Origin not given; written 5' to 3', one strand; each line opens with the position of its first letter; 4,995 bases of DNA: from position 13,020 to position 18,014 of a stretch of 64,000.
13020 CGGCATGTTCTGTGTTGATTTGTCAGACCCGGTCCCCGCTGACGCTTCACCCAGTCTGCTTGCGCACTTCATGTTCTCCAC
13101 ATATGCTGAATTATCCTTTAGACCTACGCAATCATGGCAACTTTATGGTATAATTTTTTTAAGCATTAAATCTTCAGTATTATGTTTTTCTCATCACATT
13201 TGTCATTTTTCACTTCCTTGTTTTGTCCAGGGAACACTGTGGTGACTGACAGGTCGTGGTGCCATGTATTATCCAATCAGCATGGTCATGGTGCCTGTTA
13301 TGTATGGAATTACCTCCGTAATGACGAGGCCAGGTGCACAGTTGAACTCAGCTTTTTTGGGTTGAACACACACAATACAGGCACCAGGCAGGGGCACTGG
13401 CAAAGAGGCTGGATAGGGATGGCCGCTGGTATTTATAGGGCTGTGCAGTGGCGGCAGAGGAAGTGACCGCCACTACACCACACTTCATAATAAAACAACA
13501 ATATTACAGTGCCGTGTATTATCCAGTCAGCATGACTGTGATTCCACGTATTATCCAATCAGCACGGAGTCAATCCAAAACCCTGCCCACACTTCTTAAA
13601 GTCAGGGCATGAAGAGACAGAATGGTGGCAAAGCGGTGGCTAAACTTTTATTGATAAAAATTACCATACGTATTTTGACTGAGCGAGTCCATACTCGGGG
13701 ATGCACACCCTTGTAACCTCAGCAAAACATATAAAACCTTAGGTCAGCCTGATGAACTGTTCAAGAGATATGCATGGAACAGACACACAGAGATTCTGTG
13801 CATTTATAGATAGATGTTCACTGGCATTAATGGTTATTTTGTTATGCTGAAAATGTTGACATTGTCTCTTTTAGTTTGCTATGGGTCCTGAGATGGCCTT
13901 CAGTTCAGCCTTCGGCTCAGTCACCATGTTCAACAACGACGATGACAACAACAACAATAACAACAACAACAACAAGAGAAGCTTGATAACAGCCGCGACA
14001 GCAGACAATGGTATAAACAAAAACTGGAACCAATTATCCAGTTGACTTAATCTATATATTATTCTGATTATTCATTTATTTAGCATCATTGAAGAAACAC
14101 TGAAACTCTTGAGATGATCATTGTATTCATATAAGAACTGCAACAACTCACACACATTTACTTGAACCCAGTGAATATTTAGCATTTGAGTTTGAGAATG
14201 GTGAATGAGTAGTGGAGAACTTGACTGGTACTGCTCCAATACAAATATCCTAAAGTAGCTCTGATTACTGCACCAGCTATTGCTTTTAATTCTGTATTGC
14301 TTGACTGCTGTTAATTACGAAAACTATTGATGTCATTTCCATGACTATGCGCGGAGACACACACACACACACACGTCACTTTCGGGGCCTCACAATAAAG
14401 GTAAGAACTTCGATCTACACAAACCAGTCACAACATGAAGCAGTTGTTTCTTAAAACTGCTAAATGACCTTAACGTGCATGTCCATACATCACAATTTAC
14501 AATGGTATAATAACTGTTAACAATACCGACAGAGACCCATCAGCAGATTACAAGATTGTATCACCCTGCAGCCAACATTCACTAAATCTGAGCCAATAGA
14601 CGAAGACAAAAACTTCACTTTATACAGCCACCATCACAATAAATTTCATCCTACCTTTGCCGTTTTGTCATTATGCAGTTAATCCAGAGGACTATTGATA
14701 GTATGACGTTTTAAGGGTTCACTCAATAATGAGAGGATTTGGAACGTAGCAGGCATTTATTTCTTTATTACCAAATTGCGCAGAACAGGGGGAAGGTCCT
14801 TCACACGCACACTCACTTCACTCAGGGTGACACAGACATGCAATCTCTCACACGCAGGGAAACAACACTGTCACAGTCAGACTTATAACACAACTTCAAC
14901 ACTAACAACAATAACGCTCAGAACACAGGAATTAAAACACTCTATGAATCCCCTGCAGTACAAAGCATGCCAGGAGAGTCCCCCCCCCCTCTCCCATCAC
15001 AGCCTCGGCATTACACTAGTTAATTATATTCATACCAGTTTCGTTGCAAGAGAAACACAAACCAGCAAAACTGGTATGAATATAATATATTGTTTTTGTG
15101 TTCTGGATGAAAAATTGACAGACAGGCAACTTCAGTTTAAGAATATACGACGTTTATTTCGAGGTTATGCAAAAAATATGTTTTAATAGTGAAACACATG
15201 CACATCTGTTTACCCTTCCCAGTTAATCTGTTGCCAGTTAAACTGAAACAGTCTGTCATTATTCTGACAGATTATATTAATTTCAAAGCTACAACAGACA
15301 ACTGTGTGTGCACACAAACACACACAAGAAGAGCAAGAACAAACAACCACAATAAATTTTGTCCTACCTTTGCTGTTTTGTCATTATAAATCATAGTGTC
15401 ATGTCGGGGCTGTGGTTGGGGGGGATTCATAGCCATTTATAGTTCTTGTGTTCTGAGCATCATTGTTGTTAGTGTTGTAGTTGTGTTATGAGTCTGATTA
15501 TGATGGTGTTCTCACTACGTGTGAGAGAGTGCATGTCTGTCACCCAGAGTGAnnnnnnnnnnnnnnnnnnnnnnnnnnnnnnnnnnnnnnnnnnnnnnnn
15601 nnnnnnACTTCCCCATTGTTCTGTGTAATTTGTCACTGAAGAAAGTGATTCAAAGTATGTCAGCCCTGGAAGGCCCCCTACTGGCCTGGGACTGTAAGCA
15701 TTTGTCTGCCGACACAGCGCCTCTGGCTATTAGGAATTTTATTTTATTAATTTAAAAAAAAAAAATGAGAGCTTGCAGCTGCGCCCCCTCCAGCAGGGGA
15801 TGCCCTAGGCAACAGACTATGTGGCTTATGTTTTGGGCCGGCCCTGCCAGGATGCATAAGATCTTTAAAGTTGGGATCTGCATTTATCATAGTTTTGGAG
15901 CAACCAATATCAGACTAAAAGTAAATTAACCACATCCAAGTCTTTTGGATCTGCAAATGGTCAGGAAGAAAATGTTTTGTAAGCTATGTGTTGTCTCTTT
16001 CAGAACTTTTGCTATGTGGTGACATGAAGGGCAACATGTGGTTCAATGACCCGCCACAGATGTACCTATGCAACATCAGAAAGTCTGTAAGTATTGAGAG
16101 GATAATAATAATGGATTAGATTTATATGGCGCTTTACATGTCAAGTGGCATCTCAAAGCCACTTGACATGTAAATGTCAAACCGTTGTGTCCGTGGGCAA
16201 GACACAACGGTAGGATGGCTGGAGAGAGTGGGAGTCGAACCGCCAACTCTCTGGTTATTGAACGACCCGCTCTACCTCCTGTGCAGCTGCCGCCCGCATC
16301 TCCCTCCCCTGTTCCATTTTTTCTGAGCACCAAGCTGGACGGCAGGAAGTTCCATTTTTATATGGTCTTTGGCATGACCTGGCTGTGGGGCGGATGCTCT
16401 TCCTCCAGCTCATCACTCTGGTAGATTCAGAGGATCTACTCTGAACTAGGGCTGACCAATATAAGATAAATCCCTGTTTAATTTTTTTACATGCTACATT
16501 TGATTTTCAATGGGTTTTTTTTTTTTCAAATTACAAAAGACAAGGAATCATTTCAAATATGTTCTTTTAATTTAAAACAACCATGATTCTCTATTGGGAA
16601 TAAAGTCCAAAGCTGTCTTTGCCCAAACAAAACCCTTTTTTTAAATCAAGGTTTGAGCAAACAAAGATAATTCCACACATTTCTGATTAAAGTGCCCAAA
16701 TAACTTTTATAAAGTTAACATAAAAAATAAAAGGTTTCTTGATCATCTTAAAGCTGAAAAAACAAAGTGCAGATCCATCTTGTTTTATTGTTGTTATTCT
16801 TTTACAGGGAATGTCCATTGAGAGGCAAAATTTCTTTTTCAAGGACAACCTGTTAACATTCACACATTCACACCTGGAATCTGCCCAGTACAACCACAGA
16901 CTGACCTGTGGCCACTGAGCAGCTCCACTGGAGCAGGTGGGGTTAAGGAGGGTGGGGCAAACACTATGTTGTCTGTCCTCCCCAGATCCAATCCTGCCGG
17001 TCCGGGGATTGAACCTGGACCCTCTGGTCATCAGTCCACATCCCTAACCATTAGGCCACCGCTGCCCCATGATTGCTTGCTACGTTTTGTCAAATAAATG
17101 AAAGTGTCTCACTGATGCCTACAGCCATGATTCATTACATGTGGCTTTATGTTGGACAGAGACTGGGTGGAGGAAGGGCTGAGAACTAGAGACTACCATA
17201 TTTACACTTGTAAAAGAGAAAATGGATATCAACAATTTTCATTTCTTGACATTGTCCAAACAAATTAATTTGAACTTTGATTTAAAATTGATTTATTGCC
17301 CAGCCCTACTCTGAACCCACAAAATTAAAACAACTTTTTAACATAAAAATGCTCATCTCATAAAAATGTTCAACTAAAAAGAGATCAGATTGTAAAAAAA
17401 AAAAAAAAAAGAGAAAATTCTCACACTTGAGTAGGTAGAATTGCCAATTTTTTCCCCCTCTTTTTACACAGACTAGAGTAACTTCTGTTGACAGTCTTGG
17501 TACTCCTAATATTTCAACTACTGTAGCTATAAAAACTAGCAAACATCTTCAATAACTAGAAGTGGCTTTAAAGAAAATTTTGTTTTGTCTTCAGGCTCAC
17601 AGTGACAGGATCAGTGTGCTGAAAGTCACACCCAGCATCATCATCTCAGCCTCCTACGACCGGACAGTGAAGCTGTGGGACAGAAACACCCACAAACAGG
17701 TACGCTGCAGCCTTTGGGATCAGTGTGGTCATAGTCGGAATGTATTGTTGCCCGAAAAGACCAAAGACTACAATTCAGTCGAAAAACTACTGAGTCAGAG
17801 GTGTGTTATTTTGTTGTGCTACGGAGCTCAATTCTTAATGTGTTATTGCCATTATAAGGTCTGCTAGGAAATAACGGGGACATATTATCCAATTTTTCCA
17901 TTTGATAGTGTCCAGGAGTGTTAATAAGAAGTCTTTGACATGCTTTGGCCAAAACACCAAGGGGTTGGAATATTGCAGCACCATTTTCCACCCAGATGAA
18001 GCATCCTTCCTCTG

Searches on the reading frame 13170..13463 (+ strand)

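Call 34: search_protein_families(library=pfam, proteins=[window:13170-13463:+], max_evalue=0.1)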
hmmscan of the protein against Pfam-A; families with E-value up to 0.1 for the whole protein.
window:13170-13463:+ (98 aa): 1 family
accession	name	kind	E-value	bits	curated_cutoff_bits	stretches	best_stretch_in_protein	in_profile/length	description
PF07600.16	DUF1564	-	0.05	13.7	25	1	26-78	89-140/167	Protein of unknown function (DUF1564)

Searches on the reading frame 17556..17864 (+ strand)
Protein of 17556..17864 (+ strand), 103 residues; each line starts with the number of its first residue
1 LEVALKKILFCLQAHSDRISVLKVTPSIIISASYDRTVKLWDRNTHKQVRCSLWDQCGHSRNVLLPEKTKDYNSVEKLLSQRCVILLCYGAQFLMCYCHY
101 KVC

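Call 34: search_protein_families(library=pfam, proteins=[window:17556-17864:+], max_evalue=0.1)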
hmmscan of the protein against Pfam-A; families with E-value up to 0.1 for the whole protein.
window:17556-17864:+ (103 aa): 17 families
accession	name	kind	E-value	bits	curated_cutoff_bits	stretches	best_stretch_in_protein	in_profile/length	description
PF25048.1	Beta-prop_TEP1_C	-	9.8e-15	54.8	32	1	15-49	1-35/73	TEP-1 C-terminal beta-propeller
PF25173.1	Beta-prop_WDR3_1st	-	1.7e-05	25.1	154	1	5-50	102-149/184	WDR3 first beta-propeller domain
PF00400.38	WD40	-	2.3e-05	25.2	27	1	7-42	2-39/39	WD domain, G-beta repeat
PF25174.1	Beta-prop_THOC3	-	5e-05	22.9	305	1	12-50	42-83/272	THOC3 beta-propeller domain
PF25175.1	Beta-prop_WDR5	-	0.00061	19.6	250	1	3-51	123-173/296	WDR5 beta-propeller domain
PF24814.1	WD40_Prp19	-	0.0013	18.3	320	1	6-48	39-83/281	Prp19 WD40 domain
PF24817.1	WD40_WDHD1_1st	-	0.005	16.5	109.9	1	9-57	121-172/291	WDHD1 first WD40 domain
PF25047.1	Beta-prop_TEP1_2nd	-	0.0062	16.2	89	1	12-52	132-173/255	TEP-1 second beta-propeller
PF23409.1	Beta-prop_EML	-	0.008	16.1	88.2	1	11-65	192-249/267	Echinoderm microtubule-associated protein first beta-propeller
PF25172.1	Beta-prop_WDR3_2nd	-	0.016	14.9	140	1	12-49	213-252/293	WDR3 second beta-propeller domain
PF20426.4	NBCH_WD40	-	0.019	14.3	50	1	9-48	117-158/350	Neurobeachin beta propeller domain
PF24807.1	WD40_CDC20-Fz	-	0.029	14.1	200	1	6-48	83-125/292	CDC20/Fizzy WD40 domain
PF23798.1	Beta-prop_SPT8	-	0.031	13.6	45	1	8-50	133-178/425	SPT8 beta propeller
PF23869.1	Beta-prop_WDR75_1st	-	0.033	13.9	45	1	9-44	28-66/292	WD repeat-containing protein 75 first beta-propeller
PF23393.2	Beta-prop_WDR90_POC16_2nd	-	0.036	13.7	60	1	13-64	219-269/291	WDR90/POC16, second beta-propeller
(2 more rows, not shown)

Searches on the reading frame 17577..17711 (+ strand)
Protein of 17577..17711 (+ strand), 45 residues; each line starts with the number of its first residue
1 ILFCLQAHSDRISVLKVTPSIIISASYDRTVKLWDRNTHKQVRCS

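Call 38: find_homologous_proteins(query=window:17577-17711:+, max_evalue=0.01)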
Query seq(45 aa) (45 aa): 2 proteins with E <= 0.01 among 2 candidates.
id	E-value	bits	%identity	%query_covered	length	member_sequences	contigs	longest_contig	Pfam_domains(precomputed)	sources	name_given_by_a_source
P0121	2.5e-12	63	76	93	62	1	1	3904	PF25174.2,PF25048.2,PF25173.2,PF25175.2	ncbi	-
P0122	3.5e-11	59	74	93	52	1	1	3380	PF25174.2,PF25048.2,PF25173.2,PF25175.2,PF00400.39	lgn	-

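Call 47: find_encoding_contigs(protein=P0121, flank=10000, max_places=3)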
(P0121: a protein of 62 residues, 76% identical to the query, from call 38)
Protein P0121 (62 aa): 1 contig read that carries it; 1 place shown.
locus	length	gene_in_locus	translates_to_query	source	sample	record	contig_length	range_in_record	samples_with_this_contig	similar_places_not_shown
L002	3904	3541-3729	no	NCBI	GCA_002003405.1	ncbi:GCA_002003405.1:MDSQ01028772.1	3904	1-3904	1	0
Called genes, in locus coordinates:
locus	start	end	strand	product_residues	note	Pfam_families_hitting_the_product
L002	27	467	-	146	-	-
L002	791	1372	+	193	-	-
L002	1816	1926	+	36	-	-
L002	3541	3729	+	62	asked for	PF25173:Beta-prop_WDR3_1st (weak), PF25174:Beta-prop_THOC3 (weak), PF25175:Beta-prop_WDR5 (weak), PF25048:Beta-prop_TEP1_C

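Call 48: find_encoding_contigs(protein=P0122, flank=10000, max_places=3)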
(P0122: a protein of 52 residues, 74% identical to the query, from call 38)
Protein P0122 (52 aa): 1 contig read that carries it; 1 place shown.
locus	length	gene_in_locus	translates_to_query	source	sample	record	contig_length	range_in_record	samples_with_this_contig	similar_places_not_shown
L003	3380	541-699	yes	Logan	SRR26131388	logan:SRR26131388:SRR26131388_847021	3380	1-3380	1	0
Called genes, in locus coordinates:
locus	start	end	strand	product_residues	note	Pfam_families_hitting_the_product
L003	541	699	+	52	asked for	PF00400:WD40 (faint), PF25173:Beta-prop_WDR3_1st (weak), PF25174:Beta-prop_THOC3 (weak), PF25175:Beta-prop_WDR5 (weak), PF25048:Beta-prop_TEP1_C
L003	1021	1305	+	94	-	PF25048:Beta-prop_TEP1_C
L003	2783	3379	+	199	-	?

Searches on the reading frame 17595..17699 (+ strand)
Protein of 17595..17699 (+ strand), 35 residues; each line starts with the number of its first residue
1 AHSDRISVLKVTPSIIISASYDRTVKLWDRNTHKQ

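Call 46: search_protein_representatives(protein=window:17595-17699:+)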
Query: 35 residues. Proteins with E-value up to 0.001 (for the whole library): 52605; up to 1e-10: 12484; up to 1e-30: 303. The best 150 are listed.
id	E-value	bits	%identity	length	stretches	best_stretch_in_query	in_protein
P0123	7.2e-60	202.0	44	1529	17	2-32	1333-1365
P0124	5.4e-50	172.4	57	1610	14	12-33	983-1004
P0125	9.9e-50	171.7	35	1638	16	2-32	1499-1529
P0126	5.0e-49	169.5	56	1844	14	9-31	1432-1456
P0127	1.5e-48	168.1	48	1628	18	2-34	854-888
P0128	7.2e-48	166.1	53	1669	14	14-35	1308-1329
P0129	7.5e-48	166.0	52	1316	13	14-34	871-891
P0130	1.2e-47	165.4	45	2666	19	14-32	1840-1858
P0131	1.8e-47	164.9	45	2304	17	2-30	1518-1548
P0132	2.0e-47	164.7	46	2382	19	2-32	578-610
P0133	1.8e-46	161.9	44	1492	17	2-30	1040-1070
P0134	2.0e-46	161.8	48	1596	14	2-33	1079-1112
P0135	6.1e-46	160.3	44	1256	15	2-33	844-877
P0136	5.0e-45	157.6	39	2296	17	2-30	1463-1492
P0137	7.6e-45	157.0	46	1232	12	2-32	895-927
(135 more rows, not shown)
